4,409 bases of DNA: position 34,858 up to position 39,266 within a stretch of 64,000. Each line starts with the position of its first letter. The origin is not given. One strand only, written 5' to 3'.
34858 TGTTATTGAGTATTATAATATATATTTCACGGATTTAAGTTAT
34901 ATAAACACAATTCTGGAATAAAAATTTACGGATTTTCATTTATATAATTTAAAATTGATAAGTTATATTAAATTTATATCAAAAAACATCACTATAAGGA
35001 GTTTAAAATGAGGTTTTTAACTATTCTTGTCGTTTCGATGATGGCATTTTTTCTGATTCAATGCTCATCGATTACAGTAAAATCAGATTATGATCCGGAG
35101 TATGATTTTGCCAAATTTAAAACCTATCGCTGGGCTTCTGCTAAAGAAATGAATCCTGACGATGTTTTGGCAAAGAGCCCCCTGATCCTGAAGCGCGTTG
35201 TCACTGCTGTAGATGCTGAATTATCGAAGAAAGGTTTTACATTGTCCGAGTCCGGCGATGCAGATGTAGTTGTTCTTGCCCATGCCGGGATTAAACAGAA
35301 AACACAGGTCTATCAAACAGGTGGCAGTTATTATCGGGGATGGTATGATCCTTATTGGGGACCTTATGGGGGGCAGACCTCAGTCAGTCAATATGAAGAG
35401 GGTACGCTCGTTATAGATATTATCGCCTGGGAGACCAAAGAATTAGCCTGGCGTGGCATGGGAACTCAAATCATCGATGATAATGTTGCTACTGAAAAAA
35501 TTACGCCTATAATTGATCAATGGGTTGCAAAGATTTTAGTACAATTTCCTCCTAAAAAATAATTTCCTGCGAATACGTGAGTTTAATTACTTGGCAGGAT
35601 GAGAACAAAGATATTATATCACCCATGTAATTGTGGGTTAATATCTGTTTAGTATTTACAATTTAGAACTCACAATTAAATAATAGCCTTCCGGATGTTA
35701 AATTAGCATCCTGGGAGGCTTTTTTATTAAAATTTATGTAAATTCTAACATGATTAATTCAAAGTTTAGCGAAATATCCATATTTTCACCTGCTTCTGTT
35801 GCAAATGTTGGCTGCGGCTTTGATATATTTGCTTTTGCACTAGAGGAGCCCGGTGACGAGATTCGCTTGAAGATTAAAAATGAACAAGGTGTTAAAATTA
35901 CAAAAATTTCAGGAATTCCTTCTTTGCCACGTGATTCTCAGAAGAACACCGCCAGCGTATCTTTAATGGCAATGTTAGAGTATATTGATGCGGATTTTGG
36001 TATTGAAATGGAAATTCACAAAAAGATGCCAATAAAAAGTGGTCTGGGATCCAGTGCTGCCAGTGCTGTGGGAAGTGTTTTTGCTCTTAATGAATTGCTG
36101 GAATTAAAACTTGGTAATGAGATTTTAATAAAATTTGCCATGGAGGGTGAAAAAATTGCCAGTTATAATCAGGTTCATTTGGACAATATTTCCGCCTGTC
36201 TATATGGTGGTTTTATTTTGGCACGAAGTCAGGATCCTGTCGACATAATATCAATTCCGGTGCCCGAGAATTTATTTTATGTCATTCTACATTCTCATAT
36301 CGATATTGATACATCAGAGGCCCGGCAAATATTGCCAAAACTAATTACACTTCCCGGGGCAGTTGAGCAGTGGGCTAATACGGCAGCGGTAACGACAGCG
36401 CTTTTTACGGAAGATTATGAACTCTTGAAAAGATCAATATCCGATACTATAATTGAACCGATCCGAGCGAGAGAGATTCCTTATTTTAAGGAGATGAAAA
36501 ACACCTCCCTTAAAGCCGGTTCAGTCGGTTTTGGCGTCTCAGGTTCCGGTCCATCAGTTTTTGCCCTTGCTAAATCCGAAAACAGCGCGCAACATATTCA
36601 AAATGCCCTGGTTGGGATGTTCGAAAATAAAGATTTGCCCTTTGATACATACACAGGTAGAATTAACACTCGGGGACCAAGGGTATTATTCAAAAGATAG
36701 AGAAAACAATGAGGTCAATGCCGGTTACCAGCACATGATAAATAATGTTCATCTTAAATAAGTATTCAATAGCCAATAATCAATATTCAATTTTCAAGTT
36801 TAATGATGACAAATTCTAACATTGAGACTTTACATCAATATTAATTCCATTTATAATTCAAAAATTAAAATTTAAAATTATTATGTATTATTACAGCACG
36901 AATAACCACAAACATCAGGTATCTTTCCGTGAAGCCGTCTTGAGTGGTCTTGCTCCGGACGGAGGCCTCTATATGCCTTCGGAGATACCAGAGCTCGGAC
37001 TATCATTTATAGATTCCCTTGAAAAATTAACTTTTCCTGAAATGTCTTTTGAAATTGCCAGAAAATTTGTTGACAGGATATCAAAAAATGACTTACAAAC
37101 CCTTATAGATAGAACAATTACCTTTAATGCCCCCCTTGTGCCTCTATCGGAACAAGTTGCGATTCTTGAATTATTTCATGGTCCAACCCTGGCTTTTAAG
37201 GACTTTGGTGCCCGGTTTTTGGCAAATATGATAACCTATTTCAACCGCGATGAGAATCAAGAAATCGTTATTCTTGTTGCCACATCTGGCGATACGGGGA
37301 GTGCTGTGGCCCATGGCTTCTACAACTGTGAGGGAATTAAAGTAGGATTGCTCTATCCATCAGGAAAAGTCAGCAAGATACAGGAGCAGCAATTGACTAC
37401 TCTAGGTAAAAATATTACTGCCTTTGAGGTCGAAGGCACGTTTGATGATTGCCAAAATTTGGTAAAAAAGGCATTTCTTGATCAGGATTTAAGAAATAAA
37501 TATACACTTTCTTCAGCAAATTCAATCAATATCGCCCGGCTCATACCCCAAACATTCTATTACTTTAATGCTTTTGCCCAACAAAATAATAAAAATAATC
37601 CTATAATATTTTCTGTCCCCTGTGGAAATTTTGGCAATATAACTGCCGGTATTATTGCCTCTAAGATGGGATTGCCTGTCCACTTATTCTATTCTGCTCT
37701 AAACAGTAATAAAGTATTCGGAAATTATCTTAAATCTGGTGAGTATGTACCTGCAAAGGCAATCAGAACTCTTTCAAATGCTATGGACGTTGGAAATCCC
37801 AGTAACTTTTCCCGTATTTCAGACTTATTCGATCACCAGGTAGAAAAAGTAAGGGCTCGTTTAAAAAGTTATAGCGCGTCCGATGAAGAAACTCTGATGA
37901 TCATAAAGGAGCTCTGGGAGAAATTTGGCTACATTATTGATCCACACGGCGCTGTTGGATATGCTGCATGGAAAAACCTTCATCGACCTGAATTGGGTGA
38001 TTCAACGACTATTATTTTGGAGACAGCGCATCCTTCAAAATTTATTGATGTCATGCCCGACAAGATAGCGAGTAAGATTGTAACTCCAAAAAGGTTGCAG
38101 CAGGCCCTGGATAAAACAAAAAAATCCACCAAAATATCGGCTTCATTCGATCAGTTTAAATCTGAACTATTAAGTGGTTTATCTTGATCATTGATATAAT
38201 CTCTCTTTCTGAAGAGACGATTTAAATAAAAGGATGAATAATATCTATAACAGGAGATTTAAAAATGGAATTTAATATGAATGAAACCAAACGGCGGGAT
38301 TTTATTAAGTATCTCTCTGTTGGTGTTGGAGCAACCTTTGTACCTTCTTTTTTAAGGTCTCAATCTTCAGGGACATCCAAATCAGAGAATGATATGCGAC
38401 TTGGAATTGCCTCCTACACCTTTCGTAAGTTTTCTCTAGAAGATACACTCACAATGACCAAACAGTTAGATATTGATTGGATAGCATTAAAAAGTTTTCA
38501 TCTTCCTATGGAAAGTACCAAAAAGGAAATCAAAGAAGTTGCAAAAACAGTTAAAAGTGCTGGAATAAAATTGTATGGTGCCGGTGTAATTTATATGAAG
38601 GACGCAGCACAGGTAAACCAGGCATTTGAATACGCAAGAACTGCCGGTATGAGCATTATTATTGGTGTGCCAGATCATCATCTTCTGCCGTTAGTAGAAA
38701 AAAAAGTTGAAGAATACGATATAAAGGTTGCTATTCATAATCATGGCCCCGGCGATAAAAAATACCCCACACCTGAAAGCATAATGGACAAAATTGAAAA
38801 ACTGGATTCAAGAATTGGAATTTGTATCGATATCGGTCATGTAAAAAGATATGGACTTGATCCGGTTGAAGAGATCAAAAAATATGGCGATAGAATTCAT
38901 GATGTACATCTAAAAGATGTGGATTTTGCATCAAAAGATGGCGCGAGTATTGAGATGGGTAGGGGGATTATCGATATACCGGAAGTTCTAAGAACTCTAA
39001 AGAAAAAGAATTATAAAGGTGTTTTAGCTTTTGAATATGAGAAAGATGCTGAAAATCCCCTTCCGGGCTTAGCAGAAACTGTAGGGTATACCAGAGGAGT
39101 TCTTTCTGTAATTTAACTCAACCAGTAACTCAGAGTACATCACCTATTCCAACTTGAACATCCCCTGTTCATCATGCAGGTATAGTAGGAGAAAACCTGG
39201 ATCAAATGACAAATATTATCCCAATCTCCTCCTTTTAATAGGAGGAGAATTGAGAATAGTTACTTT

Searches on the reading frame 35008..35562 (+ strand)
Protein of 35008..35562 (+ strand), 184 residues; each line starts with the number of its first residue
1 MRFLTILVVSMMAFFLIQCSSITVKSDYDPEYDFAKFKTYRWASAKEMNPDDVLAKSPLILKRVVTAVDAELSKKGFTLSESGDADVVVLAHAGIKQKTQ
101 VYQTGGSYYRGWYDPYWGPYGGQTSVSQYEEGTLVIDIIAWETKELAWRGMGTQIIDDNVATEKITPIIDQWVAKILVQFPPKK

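Call 35: search_protein_families(library=pfam, proteins=[window:35008-35562:+], max_evalue=0.00001)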
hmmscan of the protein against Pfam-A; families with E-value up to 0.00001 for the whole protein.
window:35008-35562:+ (184 aa): 1 family
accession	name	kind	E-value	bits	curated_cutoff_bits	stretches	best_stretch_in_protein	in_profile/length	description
PF13590.11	DUF4136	-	1.9e-37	129.5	32.8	1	24-182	1-152/152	Domain of unknown function (DUF4136)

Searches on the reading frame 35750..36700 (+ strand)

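Call 34: search_protein_families(library=pfam, proteins=[window:35750-36700:+], max_evalue=0.00001)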
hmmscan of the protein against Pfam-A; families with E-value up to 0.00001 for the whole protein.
window:35750-36700:+ (316 aa): 2 families
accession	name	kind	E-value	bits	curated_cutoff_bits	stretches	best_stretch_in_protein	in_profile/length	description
PF00288.32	GHMP_kinases_N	-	2.7e-17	63.2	22.3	1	75-154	10-87/87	GHMP kinases N terminal domain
PF08544.19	GHMP_kinases_C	-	1.2e-11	45.2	21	1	217-288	4-80/85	GHMP kinases C terminal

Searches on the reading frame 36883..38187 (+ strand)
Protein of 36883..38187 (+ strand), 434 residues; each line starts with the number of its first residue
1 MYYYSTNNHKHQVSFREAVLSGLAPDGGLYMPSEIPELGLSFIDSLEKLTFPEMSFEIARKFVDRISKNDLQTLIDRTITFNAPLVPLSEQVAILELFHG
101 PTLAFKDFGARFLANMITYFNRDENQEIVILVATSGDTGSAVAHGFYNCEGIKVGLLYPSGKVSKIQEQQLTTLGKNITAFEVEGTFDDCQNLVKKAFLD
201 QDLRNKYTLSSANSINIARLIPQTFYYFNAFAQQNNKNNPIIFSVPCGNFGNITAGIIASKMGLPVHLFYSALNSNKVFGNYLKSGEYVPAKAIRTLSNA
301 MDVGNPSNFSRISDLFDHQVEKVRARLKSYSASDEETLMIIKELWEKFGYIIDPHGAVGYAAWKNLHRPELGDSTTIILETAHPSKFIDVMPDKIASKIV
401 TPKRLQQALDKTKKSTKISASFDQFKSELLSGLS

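Call 9: search_protein_families(library=pfam, proteins=[window:36883-38187:+])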
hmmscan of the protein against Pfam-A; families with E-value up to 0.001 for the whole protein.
window:36883-38187:+ (434 aa): 3 families
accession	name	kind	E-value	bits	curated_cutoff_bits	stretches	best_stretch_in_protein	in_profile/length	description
PF00291.31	PALP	-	1.2e-27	97.4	35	1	95-377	28-289/295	Pyridoxal-phosphate dependent enzyme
PF14821.11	Thr_synth_N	-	8.4e-25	87.2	25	1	3-78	2-78/79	Threonine synthase N terminus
PF24857.1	THR4_C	-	7.9e-05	23.2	27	1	357-419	2-72/85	Threonine synthase, C-terminal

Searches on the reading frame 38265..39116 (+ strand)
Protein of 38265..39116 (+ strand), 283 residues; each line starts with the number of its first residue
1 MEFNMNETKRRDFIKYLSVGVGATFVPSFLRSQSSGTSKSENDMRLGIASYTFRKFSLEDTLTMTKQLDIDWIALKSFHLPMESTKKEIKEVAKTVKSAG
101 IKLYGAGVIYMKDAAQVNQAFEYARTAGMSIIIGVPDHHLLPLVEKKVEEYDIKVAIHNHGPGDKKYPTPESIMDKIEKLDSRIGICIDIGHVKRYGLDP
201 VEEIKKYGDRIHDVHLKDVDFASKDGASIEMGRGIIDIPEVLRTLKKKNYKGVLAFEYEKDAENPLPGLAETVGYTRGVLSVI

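Call 35: search_protein_families(library=pfam, proteins=[window:38265-39116:+], max_evalue=0.00001)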
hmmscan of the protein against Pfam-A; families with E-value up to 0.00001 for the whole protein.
window:38265-39116:+ (283 aa): 1 family
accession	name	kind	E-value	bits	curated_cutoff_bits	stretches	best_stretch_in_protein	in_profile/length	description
PF01261.30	AP_endonuc_2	-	2e-22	80.6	31.1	1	147-272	114-242/249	Xylose isomerase-like TIM barrel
